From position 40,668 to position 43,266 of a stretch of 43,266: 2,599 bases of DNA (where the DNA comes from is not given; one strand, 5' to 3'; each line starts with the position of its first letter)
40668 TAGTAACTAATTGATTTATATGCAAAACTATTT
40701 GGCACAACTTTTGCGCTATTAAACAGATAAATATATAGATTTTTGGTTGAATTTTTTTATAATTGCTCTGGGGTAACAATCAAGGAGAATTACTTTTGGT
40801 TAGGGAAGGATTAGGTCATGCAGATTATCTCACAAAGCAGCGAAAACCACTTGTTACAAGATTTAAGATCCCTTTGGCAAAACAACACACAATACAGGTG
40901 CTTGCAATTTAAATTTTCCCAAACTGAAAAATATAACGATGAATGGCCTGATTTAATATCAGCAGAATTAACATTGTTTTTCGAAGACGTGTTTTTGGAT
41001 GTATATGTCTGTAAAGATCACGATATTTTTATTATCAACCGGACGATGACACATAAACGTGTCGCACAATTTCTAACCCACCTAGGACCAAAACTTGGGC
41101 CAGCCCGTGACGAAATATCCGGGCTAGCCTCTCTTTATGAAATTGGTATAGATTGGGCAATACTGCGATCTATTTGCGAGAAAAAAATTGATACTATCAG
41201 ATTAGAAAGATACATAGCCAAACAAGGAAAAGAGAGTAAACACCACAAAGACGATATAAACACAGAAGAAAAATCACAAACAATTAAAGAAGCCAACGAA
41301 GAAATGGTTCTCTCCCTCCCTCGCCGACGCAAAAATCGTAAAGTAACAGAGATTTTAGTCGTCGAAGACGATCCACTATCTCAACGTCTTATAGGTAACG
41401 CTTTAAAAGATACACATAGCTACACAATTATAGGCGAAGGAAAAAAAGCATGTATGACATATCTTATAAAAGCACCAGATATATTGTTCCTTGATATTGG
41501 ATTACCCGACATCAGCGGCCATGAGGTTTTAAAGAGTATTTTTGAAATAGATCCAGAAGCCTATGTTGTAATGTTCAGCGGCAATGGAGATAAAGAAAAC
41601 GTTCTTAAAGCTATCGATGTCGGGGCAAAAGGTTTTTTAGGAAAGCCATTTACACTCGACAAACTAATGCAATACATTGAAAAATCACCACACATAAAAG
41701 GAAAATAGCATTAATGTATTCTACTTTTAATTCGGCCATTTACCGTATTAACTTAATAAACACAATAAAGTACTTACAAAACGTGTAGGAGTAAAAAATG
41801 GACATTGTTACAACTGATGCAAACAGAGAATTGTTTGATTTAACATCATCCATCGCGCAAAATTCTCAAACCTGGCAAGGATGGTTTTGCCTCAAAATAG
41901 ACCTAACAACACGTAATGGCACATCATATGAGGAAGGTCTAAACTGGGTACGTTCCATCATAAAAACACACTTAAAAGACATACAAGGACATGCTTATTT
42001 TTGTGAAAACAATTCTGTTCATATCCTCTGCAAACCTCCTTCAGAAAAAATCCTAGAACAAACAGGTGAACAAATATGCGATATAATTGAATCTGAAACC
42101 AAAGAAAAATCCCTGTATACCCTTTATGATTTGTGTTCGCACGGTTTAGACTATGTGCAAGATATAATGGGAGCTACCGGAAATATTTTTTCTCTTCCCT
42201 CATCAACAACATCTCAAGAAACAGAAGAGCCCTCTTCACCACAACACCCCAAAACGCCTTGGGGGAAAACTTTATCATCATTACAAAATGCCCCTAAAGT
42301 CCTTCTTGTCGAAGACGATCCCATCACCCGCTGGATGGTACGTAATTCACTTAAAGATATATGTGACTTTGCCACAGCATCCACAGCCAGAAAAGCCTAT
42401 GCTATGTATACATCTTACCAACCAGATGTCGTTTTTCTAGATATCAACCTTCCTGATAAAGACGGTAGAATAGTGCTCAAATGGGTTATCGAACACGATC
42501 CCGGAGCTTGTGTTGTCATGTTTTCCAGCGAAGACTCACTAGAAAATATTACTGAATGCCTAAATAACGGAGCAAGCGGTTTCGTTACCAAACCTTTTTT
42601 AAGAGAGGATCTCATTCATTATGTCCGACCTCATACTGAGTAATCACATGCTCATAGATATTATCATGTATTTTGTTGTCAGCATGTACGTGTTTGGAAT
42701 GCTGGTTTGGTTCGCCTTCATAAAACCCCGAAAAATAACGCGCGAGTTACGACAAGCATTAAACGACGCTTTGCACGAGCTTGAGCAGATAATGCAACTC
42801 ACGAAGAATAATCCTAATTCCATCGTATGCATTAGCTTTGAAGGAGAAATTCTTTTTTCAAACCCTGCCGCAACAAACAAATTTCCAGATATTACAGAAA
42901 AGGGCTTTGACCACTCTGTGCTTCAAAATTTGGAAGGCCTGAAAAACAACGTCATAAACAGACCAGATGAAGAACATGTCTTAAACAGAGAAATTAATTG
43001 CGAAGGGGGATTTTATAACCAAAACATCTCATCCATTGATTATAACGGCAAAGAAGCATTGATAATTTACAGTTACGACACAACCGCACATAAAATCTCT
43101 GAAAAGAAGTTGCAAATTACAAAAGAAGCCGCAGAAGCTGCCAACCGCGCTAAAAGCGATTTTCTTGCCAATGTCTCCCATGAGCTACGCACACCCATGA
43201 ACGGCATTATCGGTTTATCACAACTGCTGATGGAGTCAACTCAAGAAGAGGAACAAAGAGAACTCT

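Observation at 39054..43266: Sigma54-wired signalling module: NtrC/LuxO-type activator divergent from an operon of two atypical receiver proteins and a PAS-like histidine kinase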

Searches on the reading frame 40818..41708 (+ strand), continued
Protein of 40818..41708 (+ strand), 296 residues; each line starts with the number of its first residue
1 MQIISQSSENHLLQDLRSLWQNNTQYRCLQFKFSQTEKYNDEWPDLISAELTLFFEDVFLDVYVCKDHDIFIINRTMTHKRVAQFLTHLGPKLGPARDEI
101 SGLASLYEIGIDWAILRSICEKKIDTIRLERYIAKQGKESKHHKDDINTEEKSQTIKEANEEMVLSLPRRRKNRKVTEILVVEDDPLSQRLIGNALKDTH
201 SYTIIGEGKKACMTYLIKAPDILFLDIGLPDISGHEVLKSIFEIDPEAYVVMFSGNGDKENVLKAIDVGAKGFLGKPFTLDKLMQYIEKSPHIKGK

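Call 41: search_protein_families(library=pfam, proteins=[L010:9770-10312:+, L018:7734-7964:+, L004:11802-13964:+, L010:10335-12521:+, L007:4684-7026:-, L007:7058-8206:-, L045:4941-7952:+, L045:8924-11059:+, L016:9775-12702:+], max_evalue=0.001)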
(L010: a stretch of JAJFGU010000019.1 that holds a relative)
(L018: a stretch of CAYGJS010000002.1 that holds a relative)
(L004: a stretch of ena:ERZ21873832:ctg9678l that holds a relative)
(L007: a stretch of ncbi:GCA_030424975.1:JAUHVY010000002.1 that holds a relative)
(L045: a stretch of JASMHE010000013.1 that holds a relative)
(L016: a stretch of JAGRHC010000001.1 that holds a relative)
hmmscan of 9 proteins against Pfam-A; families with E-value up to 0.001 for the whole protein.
L010:9770-10312:+ (180 aa): 1 family
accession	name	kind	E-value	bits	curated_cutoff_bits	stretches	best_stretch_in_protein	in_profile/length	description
PF07700.20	HNOB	-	2.1e-40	138.8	25.5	1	2-161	1-162/163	Haem-NO-binding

L018:7734-7964:+ (76 aa): 0 families

L004:11802-13964:+ (720 aa): 4 families
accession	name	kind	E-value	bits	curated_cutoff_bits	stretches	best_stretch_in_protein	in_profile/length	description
PF02518.31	HATPase_c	-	4.5e-30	104.8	26.4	1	280-395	1-110/111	Histidine kinase-, DNA gyrase B-, and HSP90-like ATPase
PF00072.30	Response_reg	-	8e-30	103.7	30.2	1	421-533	1-109/111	Response regulator receiver domain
PF00512.31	HisKA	-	1.1e-18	67.4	26.9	1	168-233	1-66/66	His Kinase A (phospho-acceptor) domain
PF01627.28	Hpt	-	9.8e-14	51.8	24.6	1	633-712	2-82/84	Hpt domain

L010:10335-12521:+ (728 aa): 9 families
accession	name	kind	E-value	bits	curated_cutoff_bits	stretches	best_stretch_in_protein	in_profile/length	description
PF02518.31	HATPase_c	-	3.9e-32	111.4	26.4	1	334-447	2-110/111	Histidine kinase-, DNA gyrase B-, and HSP90-like ATPase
PF00072.30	Response_reg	-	2.7e-31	108.4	30.2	1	476-590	1-110/111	Response regulator receiver domain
PF00512.31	HisKA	-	2.4e-23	82.4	26.9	1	221-286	1-66/66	His Kinase A (phospho-acceptor) domain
PF13426.13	PAS_9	-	2.6e-20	73.1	27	1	58-165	2-103/103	PAS domain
PF00989.32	PAS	-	7.4e-14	52.2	22.6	1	56-163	10-113/113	PAS fold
PF08447.18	PAS_3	-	2.2e-13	50.7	25.6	1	74-158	1-87/89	PAS fold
PF01627.28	Hpt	-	9.7e-11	42.2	24.6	1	640-706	2-70/84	Hpt domain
PF08448.16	PAS_4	-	5.2e-08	33.5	23.1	1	73-167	16-109/110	PAS fold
PF13188.13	PAS_8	-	1.3e-06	28.5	21.8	1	55-106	9-53/65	PAS domain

L007:4684-7026:- (780 aa): 5 families
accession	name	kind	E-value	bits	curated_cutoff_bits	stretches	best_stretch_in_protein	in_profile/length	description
PF02518.31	HATPase_c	-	7e-31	107.4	26.4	1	508-622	1-109/111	Histidine kinase-, DNA gyrase B-, and HSP90-like ATPase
PF00072.30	Response_reg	-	4.4e-24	85.2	30.2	1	657-770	1-108/111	Response regulator receiver domain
PF00512.31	HisKA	-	2.8e-20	72.5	26.9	1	396-460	1-64/66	His Kinase A (phospho-acceptor) domain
PF13426.13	PAS_9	-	1.9e-05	25.3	27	1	266-368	5-103/103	PAS domain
PF08448.16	PAS_4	-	0.00061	20.4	23.1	0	274-370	15-109/110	PAS fold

L007:7058-8206:- (382 aa): 2 families
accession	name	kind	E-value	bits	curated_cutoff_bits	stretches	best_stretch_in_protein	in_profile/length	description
PF13407.12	Peripla_BP_4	-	9.9e-25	88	35.1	1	48-299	4-237/258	Periplasmic binding protein domain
PF00532.27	Peripla_BP_1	-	6.4e-11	42.7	22.2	1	47-267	6-203/281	Periplasmic binding proteins and sugar binding domain of LacI family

L045:4941-7952:+ (1003 aa): 7 families
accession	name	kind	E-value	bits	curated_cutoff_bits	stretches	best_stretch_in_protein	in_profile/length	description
PF00072.30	Response_reg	-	1.8e-40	138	30.2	2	738-853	1-110/111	Response regulator receiver domain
PF02518.31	HATPase_c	-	3.4e-32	111.6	26.4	1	445-562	2-110/111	Histidine kinase-, DNA gyrase B-, and HSP90-like ATPase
PF00512.31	HisKA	-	3e-20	72.5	26.9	1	333-397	2-66/66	His Kinase A (phospho-acceptor) domain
PF01627.28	Hpt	-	1e-12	48.5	24.6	1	905-982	1-73/84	Hpt domain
PF24896.1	Receiver_CRE1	-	2.7e-05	24.8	27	0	578-698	5-131/136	AHK4/CRE1/WOL first receiver domain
PF23198.2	PDE8A_N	-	3.4e-05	24.2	29.6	0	602-675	33-102/147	PDE8A-like, N-terminal domain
PF03924.19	CHASE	-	0.00012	22.3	25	0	81-111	2-34/189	CHASE domain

L045:8924-11059:+ (711 aa): 4 families
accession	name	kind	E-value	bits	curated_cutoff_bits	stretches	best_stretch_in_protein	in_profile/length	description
PF02518.31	HATPase_c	-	3.5e-31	108.3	26.4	1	301-417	1-110/111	Histidine kinase-, DNA gyrase B-, and HSP90-like ATPase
PF00072.30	Response_reg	-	4.7e-26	91.6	30.2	1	447-559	1-109/111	Response regulator receiver domain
PF00512.31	HisKA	-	4.5e-19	68.7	26.9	1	189-254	1-66/66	His Kinase A (phospho-acceptor) domain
PF01627.28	Hpt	-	5.6e-08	33.4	24.6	1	617-692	1-79/84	Hpt domain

L016:9775-12702:+ (975 aa): 10 families
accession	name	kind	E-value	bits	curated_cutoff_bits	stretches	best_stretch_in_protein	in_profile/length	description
PF02518.31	HATPase_c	-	1e-30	106.9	26.4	1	580-695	1-110/111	Histidine kinase-, DNA gyrase B-, and HSP90-like ATPase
PF00072.30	Response_reg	-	8e-30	103.7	30.2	1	720-831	2-109/111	Response regulator receiver domain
PF13426.13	PAS_9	-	8.9e-23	81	27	1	342-447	2-103/103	PAS domain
PF00512.31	HisKA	-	7.8e-19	67.9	26.9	1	469-533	2-66/66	His Kinase A (phospho-acceptor) domain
PF00989.32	PAS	-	1.6e-16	60.7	22.6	1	333-444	3-112/113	PAS fold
PF08447.18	PAS_3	-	7.7e-13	49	25.6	1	356-439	1-86/89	PAS fold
PF08448.16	PAS_4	-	1.3e-11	45.1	23.1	1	355-449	16-109/110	PAS fold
PF13188.13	PAS_8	-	7.9e-09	35.6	21.8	1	332-390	2-55/65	PAS domain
PF01627.28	Hpt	-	3.6e-08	34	24.6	1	887-965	2-81/84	Hpt domain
PF13675.11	PilJ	-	2.5e-06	28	26.6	1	41-96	9-62/114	Type IV pili methyl-accepting chemotaxis transducer N-term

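Call 52: search_protein_families(library=pfam, proteins=[L050:9629-10117:+, L070:3348-3734:+, L055:483-2747:+, L055:2744-4087:+, L055:4093-5052:+, L055:5046-7982:+, L055:8001-8909:+, L055:8928-10925:+], max_evalue=0.0001)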
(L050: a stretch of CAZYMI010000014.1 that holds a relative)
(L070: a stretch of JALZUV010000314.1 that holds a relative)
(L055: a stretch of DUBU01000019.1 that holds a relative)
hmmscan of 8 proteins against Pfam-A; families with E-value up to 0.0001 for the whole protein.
L050:9629-10117:+ (162 aa): 1 family
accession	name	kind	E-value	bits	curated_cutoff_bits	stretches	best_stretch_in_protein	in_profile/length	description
PF01152.27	Bac_globin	-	8.3e-18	65.2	21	1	39-154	1-119/121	Bacterial-like globin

L070:3348-3734:+ (128 aa): 1 family
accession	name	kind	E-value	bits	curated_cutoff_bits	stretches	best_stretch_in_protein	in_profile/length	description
PF01152.27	Bac_globin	-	5e-19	69.1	21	1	10-127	1-121/121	Bacterial-like globin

L055:483-2747:+ (754 aa): 2 families
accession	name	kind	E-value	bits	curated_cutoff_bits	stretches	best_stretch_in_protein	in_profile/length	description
PF00005.33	ABC_tran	-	3.7e-18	66.9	25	1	537-683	2-134/137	ABC transporter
PF00664.28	ABC_membrane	-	1.8e-13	51.3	28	1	209-465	7-266/274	ABC transporter transmembrane region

L055:2744-4087:+ (447 aa): 3 families
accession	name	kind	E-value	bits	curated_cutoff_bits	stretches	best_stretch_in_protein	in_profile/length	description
PF13437.12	HlyD_3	-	3.9e-19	69.8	22.2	1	300-405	2-98/106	HlyD family secretion protein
PF16576.10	HlyD_D23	-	1.9e-12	47.4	30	1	239-367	57-176/214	Barrel-sandwich domain of CusB or HlyD membrane-fusion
PF13533.13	Biotin_lipoyl_2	-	4.8e-05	23.5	29.8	0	82-104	9-31/32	Biotin-lipoyl like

L055:4093-5052:+ (319 aa): 2 families
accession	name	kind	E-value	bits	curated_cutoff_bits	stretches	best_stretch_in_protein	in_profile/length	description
PF00072.30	Response_reg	-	1.2e-22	80.6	30.2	1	23-135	1-109/111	Response regulator receiver domain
PF13581.12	HATPase_c_2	-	2e-05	25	27.4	1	189-306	28-122/127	Histidine kinase-like ATPase domain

L055:5046-7982:+ (978 aa): 4 families
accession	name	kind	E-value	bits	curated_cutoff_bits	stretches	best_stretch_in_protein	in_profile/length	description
PF00072.30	Response_reg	-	2.4e-43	147.3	30.2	2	722-837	1-110/111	Response regulator receiver domain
PF02518.31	HATPase_c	-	8e-29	100.8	26.4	1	429-546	2-110/111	Histidine kinase-, DNA gyrase B-, and HSP90-like ATPase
PF00512.31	HisKA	-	1.6e-20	73.3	26.9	1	317-381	2-66/66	His Kinase A (phospho-acceptor) domain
PF01627.28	Hpt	-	5.6e-09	36.6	24.6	1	885-941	3-59/84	Hpt domain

L055:8001-8909:+ (302 aa): 1 family
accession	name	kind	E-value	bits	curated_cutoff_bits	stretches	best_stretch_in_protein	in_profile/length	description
PF00072.30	Response_reg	-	2.2e-24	86.2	30.2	1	172-280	1-110/111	Response regulator receiver domain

L055:8928-10925:+ (665 aa): 4 families
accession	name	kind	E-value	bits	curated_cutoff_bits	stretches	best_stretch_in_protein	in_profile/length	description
PF02518.31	HATPase_c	-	6e-33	114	26.4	1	280-395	1-110/111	Histidine kinase-, DNA gyrase B-, and HSP90-like ATPase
PF00072.30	Response_reg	-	7e-30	103.9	30.2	1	421-533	1-109/111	Response regulator receiver domain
PF00512.31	HisKA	-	2.8e-18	66.1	26.9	1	168-233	1-66/66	His Kinase A (phospho-acceptor) domain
PF01627.28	Hpt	-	2.2e-10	41.1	24.6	1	577-660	2-79/84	Hpt domain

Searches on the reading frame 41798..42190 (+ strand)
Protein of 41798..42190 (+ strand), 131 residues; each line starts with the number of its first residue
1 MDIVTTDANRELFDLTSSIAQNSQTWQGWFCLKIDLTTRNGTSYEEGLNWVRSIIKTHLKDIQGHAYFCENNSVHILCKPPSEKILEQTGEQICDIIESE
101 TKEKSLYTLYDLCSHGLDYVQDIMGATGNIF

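Call 32: search_protein_families(library=pfam, proteins=[window:41798-42190:+], max_evalue=10)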
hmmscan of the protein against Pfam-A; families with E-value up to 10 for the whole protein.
window:41798-42190:+ (131 aa): 3 families
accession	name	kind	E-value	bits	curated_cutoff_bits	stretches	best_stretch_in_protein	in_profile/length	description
PF02894.22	GFO_IDH_MocA_C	-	0.056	13.7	22.9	1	103-126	37-60/218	Oxidoreductase family, C-terminal alpha/beta domain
PF03610.21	EIIA-man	-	0.077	13.6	21.4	1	70-114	24-68/116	PTS system fructose IIA component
PF18398.6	CLIP_SPH_mas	-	0.21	12.4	26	1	66-82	12-28/33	Clip-domain serine protease homolog masquerade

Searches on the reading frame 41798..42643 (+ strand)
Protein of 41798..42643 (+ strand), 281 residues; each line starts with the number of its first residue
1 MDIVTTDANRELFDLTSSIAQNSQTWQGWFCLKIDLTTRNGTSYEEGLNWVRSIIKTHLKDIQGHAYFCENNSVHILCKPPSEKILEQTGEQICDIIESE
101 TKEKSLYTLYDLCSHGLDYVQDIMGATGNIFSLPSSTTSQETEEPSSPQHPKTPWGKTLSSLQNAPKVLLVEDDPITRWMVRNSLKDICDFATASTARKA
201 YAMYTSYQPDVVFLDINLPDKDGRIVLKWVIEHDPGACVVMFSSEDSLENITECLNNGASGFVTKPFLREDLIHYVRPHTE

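Call 6: search_protein_families(library=pfam, proteins=[window:41798-42643:+], max_evalue=0.01)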
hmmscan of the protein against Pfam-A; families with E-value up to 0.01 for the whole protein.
window:41798-42643:+ (281 aa): 2 families
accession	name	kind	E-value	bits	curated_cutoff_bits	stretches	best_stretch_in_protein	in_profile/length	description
PF00072.30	Response_reg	-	2e-21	76.7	30.2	1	168-276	1-110/111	Response regulator receiver domain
PF20274.4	cREC_REC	-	0.0041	18.2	27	0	189-235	13-63/88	Cyclic-phosphate processing Receiver domain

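Call 7: search_protein_families(library=ncbifam, proteins=[window:41798-42643:+], max_evalue=0.01)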
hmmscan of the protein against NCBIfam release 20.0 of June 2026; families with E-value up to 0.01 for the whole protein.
window:41798-42643:+ (281 aa): 89 families (the best 25 are shown)
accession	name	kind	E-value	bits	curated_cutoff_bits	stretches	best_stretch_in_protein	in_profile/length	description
NF041367.1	CheY_Halo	equivalog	4.8e-15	55.9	200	1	168-275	1-109/114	chemotaxis protein CheY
NF001965.0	PRK00742.1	subfamily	1.5e-14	54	293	1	166-269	4-111/357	chemotaxis-specific protein-glutamate methyltransferase CheB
NF007935.0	PRK10651.1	equivalog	3.5e-14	52.5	250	1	163-276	4-120/216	two-component system response regulator NarL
NF052445.1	RespRegMctR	equivalog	9.7e-14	51.3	300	1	167-274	3-113/205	two-component system response regulator MctR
NF007928.2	PRK10643.1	equivalog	4e-12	46.2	330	1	167-277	2-113/216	two-component system response regulator PmrA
NF040689.1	MtrAB_MtrA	equivalog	4.6e-12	45.8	300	1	168-277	1-110/219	MtrAB system response regulator MtrA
NF008078.0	PRK10816.1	equivalog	6.6e-12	45.4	336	1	167-273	2-109/223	two-component system response regulator PhoP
NF045991.1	RespRegCtrARhodob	equivalog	9.5e-12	45.1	350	1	167-276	2-112/224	response regulator transcription factor CtrA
TIGR01818.1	ntrC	equivalog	1.5e-11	43.8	558.6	1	168-276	1-110/463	nitrogen regulation protein NR(I)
NF041733.1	resp_reg_CseB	equivalog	2.3e-11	43.5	350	1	167-277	2-112/228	two-component system response regulator CseB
NF008469.0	PRK11361.1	equivalog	3.1e-11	42.6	714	1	165-272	4-112/461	acetoacetate metabolism transcriptional regulator AtoC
NF009206.0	PRK12555.1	subfamily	5.4e-11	42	342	1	167-270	2-109/340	chemotaxis-specific protein-glutamate methyltransferase CheB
NF041866.1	EpsW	equivalog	1.1e-10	41.2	200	1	167-277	7-122/131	exopolysaccharide biosynthesis response regulator EpsW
NF040534.1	resp_reg_YycF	equivalog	1.2e-10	41.1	340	1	167-277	2-112/231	response regulator YycF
TIGR02154.1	PhoB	equivalog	1.8e-10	40.5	296.2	1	166-277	3-117/226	phosphate regulon transcriptional regulator PhoB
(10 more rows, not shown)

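Call 8: find_encoding_contigs(protein=window:41798-42643:+, flank=10000, max_places=6)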
Protein window:41798-42643:+ (281 aa): 3 contigs read that carry it; 3 places shown.
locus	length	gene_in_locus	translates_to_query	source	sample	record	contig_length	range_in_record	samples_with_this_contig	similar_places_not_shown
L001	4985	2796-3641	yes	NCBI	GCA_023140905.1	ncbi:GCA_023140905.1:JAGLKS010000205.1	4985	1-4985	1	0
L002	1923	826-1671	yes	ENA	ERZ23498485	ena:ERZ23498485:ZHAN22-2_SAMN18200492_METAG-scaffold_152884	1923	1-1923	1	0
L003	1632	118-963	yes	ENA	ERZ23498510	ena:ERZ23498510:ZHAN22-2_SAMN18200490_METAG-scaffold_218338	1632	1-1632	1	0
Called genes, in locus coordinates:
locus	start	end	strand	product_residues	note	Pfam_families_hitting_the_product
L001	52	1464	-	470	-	PF00072:Response_reg, PF00158:Sigma54_activat, PF14532:Sigma54_activ_2, PF00004:AAA (weak), PF07728:AAA_5 (weak), PF25601:AAA_lid_14, PF02954:HTH_8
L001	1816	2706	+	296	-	PF00072:Response_reg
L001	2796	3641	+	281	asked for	PF00072:Response_reg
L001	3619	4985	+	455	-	PF00512:HisKA, PF02518:HATPase_c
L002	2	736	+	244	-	?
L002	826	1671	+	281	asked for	PF00072:Response_reg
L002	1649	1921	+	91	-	?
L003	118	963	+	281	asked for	PF00072:Response_reg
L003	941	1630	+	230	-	?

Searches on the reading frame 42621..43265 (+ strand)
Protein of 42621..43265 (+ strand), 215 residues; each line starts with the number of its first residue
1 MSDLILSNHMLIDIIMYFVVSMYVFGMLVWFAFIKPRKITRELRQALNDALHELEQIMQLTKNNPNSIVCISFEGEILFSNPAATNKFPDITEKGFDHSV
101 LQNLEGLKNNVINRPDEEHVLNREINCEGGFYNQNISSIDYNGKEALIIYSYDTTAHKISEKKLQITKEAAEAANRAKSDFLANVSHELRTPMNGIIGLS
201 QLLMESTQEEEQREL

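Call 6: search_protein_families(library=pfam, proteins=[window:42621-43265:+], max_evalue=0.01)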
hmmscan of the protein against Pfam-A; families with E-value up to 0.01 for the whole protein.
window:42621-43265:+ (215 aa): 1 family
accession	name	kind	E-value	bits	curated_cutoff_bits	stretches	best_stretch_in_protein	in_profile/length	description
PF00512.31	HisKA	-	1.3e-13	51.2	26.9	1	177-214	1-38/66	His Kinase A (phospho-acceptor) domain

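Call 7: search_protein_families(library=ncbifam, proteins=[window:42621-43265:+], max_evalue=0.01)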
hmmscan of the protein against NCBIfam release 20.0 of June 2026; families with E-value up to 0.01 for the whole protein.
window:42621-43265:+ (215 aa): 32 families (the best 25 are shown)
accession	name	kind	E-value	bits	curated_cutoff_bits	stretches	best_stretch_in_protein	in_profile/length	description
NF041947.1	LuxQ_Vibrio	equivalog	4.6e-25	87.7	1200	1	39-214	333-508/843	quorum-sensing autoinducer 2 sensor kinase/phosphatase LuxQ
NF011874.0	PRK15347.1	equivalog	2e-15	55.9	852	1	149-215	367-435/921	two component system sensor kinase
TIGR02956.1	TMAO_torS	equivalog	2.9e-15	55.5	676.5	1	167-214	453-500/967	TMAO reductase system sensor histidine kinase/response regulator TorS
NF008318.0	PRK11107.1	equivalog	9.9e-15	53.7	890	1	161-214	276-329/920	two-component sensor histidine kinase BarA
NF047874.1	MASE3_PAS_HK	subfamily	5e-14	52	560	1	41-211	251-431/655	MASE3 domain-containing sensor histidine kinase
NF008302.0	PRK11091.1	equivalog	9.1e-14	50.6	838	1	158-214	265-319/779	aerobic respiration two-component sensor histidine kinase ArcB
NF046044.1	PnpS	equivalog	4.4e-13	49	400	1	38-212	38-204/390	two-component system histidine kinase PnpS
NF008099.0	PRK10841.1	equivalog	5.5e-12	44.3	920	1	147-211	439-503/949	two-component system sensor histidine kinase RcsC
NF045901.1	HisKinLetSLeg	equivalog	6.5e-12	44.3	1650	1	163-211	278-326/906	two-component system sensor histidine kinase LetS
NF041593.1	histid_kinase_PdhS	equivalog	8.9e-12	43.7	2000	1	39-205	654-829/1041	cell-division control histidine kinase PdhS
TIGR02966.1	phoR_proteo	equivalog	7.8e-11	41.6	334.2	1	52-212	3-148/333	phosphate regulon sensor histidine kinase PhoR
NF008543.0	PRK11466.1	equivalog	3.4e-10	38.4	982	1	168-214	434-480/914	TMAO reductase system sensor histidine kinase/response regulator TorS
NF050805.1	CellDivHKDivJCaul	equivalog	3.8e-09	35.3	1000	1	147-203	267-323/531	cell cycle sensor histidine kinase DivJ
NF038297.2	hybrid_HK_HrmK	equivalog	6.9e-09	34.9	725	1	160-209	217-266/607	hybrid histidine kinase/response regulator HrmK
NF045595.1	HK_scytonemin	equivalog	2e-08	33.1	865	1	137-206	374-442/637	scytonemin biosynthesis sensor histidine kinase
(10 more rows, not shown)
